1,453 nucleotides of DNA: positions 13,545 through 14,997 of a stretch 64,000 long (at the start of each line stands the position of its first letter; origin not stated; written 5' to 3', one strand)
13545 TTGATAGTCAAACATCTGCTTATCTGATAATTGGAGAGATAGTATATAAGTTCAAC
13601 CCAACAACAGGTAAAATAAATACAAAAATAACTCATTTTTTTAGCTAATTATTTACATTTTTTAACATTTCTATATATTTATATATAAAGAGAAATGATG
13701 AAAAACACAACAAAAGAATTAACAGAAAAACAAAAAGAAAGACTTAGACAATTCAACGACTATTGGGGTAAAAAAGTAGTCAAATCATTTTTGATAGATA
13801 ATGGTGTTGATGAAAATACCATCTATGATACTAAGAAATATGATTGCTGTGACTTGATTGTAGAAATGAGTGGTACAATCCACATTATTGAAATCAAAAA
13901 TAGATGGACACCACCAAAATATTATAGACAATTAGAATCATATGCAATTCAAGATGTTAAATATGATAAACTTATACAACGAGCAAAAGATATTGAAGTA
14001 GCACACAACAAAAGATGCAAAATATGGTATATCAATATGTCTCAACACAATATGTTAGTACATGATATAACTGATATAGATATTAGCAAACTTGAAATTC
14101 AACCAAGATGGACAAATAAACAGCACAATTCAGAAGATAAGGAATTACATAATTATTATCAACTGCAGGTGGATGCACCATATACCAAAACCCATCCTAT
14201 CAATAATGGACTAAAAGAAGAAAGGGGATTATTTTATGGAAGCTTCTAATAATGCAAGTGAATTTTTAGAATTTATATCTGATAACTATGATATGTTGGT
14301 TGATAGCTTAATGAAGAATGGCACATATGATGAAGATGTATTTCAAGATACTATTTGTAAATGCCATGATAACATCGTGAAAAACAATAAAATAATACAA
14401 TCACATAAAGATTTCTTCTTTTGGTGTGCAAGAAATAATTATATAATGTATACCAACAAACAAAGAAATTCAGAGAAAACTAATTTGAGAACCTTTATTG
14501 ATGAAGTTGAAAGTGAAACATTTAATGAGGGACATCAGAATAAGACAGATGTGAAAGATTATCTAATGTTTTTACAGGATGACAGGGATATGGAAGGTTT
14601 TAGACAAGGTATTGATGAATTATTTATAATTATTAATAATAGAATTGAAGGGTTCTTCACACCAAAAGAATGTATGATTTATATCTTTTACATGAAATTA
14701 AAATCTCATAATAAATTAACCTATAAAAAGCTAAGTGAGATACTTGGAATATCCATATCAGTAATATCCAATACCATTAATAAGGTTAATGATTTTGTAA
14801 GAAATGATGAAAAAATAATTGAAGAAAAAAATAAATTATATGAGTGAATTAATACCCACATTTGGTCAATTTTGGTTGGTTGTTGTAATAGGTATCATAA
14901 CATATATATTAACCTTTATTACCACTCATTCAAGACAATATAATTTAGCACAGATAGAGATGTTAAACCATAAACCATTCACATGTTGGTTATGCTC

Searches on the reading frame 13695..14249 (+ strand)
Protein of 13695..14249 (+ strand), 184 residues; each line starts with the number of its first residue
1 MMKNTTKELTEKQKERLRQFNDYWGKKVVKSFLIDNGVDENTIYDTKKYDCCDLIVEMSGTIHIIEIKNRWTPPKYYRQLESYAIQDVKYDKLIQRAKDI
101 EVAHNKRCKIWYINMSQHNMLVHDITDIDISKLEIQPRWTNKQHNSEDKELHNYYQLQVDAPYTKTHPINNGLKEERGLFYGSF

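Call 79: search_protein_families(library=pfam, proteins=[window:13695-14249:+], max_evalue=0.01)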
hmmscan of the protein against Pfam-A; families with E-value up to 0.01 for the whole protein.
window:13695-14249:+ (184 aa): 1 family
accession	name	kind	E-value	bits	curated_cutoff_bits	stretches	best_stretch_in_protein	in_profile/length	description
PF17420.7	GP17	-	0.0068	17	25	0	104-154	41-92/98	Superinfection exclusion gene product 17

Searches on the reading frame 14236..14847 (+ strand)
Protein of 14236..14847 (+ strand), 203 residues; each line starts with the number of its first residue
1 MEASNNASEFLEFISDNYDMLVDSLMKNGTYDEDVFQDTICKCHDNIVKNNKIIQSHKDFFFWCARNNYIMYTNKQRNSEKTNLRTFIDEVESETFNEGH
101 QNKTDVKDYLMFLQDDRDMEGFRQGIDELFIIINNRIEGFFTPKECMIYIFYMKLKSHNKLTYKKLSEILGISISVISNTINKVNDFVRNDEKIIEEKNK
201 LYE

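Call 79: search_protein_families(library=pfam, proteins=[window:14236-14847:+], max_evalue=0.01)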
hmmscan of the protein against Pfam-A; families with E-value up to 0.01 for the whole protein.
window:14236-14847:+ (203 aa): 1 family
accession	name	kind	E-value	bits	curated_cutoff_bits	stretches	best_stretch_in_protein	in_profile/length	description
PF08279.18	HTH_11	-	0.0038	17.5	25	1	152-187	7-42/55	HTH domain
